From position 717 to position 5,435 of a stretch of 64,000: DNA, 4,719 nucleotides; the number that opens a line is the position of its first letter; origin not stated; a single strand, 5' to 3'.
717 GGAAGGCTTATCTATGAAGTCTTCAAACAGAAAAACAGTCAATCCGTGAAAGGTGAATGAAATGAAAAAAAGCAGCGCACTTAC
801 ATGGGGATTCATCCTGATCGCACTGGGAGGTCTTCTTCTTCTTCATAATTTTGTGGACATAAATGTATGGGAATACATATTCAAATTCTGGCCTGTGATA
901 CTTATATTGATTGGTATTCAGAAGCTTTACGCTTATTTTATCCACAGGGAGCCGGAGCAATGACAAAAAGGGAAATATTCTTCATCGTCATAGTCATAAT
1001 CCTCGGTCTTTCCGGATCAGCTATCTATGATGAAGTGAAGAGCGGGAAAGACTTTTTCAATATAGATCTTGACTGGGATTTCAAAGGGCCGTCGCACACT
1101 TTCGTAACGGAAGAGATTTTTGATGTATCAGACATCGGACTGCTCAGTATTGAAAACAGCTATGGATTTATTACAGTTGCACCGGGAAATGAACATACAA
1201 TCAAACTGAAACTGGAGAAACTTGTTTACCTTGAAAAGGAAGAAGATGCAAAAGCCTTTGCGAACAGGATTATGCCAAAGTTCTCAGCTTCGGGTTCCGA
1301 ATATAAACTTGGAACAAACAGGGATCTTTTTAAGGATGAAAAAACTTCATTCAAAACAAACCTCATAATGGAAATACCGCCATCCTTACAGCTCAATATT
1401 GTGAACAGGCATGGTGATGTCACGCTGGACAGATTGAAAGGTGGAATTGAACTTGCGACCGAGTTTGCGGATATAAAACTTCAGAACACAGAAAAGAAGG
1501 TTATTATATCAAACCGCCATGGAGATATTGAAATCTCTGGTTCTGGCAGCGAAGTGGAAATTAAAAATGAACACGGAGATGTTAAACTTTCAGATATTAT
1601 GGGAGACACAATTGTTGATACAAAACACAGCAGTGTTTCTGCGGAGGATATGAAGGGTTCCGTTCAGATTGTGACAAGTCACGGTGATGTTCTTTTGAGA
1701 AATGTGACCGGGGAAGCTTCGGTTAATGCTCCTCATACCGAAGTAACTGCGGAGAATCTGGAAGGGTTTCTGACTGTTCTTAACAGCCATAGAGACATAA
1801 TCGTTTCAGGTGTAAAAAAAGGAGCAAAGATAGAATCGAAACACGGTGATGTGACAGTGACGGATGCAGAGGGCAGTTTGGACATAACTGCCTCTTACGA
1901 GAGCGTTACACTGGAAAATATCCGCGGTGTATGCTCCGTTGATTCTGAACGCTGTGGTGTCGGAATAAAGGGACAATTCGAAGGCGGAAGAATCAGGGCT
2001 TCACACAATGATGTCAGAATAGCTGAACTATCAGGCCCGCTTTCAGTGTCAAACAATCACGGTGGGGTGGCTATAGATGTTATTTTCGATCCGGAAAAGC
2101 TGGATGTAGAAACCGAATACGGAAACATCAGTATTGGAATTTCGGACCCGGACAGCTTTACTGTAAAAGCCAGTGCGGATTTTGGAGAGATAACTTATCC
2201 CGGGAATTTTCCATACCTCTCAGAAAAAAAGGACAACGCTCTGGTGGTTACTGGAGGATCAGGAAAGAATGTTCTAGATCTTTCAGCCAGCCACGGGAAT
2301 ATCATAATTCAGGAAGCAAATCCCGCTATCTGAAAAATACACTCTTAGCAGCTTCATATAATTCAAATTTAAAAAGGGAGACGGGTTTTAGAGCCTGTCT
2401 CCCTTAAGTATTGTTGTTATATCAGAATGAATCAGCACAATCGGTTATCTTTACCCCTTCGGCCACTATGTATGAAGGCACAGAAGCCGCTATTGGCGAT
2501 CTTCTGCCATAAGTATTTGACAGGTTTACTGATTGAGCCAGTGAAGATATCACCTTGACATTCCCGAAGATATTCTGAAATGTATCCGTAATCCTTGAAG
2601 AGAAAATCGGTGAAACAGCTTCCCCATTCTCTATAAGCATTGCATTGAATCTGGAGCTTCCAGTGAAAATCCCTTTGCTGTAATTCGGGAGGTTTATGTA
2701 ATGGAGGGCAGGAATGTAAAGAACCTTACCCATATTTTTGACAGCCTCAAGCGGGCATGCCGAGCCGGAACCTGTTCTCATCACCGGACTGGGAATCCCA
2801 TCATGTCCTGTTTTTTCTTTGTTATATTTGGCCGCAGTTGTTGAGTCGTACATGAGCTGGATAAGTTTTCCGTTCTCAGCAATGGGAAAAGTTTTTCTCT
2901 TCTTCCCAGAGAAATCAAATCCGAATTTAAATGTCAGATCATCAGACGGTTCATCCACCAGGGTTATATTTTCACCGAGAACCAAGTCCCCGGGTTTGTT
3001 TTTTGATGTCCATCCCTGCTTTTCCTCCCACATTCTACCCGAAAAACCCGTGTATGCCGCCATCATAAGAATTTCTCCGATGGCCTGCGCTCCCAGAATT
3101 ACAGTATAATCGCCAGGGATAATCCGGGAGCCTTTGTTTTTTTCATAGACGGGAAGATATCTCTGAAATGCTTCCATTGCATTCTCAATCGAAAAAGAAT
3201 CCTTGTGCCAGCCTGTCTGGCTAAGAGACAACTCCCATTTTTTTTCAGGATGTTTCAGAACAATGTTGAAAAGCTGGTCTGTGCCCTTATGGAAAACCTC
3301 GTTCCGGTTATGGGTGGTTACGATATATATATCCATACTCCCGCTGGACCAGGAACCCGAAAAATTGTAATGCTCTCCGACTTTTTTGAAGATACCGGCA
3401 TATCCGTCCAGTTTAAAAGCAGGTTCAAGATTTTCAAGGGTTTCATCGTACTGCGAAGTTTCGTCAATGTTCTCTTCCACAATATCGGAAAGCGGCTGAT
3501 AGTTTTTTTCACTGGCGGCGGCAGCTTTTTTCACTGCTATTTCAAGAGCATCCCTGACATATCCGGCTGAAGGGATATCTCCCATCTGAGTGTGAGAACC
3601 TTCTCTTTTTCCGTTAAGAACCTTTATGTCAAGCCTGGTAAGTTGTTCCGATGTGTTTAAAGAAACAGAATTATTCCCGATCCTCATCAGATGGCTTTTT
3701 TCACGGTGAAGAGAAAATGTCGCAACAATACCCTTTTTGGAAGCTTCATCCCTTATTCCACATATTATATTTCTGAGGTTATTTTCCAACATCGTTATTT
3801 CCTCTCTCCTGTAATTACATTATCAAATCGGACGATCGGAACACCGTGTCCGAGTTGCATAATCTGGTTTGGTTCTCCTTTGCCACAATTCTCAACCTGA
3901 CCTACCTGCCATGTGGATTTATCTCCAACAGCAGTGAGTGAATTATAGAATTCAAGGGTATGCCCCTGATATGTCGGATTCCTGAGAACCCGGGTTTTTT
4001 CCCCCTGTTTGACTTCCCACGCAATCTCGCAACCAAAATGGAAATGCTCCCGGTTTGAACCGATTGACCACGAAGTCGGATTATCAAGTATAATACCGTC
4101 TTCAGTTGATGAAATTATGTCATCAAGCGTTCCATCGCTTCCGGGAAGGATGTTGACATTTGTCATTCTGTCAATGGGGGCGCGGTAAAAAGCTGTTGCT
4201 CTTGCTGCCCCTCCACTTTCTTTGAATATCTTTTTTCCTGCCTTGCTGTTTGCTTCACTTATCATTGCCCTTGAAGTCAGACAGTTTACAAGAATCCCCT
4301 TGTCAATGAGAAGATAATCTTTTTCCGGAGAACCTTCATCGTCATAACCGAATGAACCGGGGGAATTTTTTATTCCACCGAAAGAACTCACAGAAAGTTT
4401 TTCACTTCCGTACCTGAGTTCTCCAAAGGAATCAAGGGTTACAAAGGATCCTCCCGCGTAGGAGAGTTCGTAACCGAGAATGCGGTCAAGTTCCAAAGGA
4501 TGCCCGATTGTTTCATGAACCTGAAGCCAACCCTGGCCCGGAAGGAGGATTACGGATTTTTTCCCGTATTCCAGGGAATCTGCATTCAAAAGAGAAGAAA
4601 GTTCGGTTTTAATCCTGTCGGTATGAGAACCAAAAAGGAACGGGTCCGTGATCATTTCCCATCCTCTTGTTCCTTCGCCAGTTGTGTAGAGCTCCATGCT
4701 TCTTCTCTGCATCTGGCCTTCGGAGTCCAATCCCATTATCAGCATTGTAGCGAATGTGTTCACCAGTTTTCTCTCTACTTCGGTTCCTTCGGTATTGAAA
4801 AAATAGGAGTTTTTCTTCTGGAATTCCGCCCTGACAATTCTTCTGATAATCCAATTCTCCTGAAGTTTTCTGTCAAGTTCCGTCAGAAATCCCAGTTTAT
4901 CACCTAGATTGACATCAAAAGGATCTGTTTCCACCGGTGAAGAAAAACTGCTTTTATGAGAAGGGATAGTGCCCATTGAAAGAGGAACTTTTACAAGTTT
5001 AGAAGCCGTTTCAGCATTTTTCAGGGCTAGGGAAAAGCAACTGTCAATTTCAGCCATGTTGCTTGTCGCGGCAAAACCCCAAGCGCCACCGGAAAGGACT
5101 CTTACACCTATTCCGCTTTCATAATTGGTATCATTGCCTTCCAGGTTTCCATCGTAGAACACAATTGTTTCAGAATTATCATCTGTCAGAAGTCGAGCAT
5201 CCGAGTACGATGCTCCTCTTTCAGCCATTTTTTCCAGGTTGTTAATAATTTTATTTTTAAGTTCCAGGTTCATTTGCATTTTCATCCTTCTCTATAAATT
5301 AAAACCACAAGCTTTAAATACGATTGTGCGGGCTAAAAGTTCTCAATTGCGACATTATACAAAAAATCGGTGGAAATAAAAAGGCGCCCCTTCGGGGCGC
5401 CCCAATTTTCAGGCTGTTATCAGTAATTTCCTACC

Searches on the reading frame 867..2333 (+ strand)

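Call 76: search_protein_families(library=pfam, proteins=[window:867-2333:+], max_evalue=0.00001)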
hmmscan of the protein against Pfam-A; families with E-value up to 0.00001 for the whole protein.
window:867-2333:+ (488 aa): 1 family
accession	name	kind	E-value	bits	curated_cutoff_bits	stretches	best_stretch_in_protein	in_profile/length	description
PF13349.12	DUF4097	-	6.8e-17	62.1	22.9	1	374-481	139-246/247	Toastrack DUF4097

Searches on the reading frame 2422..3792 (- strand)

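Call 76: search_protein_families(library=pfam, proteins=[window:2422-3792:-], max_evalue=0.00001)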
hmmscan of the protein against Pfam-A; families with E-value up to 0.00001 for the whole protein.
window:2422-3792:- (456 aa): 1 family
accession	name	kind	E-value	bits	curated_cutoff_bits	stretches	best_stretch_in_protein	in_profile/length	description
PF19289.4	PmbA_TldD_3rd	-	3.3e-28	98.8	22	1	226-440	1-210/220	PmbA/TldA metallopeptidase C-terminal domain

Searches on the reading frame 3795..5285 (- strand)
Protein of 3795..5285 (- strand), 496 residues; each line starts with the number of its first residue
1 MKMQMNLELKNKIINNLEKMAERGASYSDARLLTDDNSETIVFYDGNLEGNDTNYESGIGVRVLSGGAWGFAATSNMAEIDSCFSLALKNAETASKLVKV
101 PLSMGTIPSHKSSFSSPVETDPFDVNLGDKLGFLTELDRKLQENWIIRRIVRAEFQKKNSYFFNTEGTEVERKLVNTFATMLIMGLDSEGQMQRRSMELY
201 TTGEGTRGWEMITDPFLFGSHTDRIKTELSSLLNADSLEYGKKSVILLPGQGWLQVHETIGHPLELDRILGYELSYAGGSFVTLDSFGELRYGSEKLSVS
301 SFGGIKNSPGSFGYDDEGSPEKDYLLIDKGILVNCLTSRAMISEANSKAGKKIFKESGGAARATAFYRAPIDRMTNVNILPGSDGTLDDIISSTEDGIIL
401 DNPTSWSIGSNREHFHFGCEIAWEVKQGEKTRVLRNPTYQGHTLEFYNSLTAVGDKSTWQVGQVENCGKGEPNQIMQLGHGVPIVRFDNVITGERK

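Call 76: search_protein_families(library=pfam, proteins=[window:3795-5285:-], max_evalue=0.00001)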
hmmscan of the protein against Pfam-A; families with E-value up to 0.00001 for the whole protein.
window:3795-5285:- (496 aa): 2 families
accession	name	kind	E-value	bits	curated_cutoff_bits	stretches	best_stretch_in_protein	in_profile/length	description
PF19289.4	PmbA_TldD_3rd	-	2.8e-26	92.5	22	1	244-489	5-215/220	PmbA/TldA metallopeptidase C-terminal domain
PF01523.21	PmbA_TldD_1st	-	9.6e-13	48.5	20.9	1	34-91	6-65/65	PmbA/TldA metallopeptidase domain 1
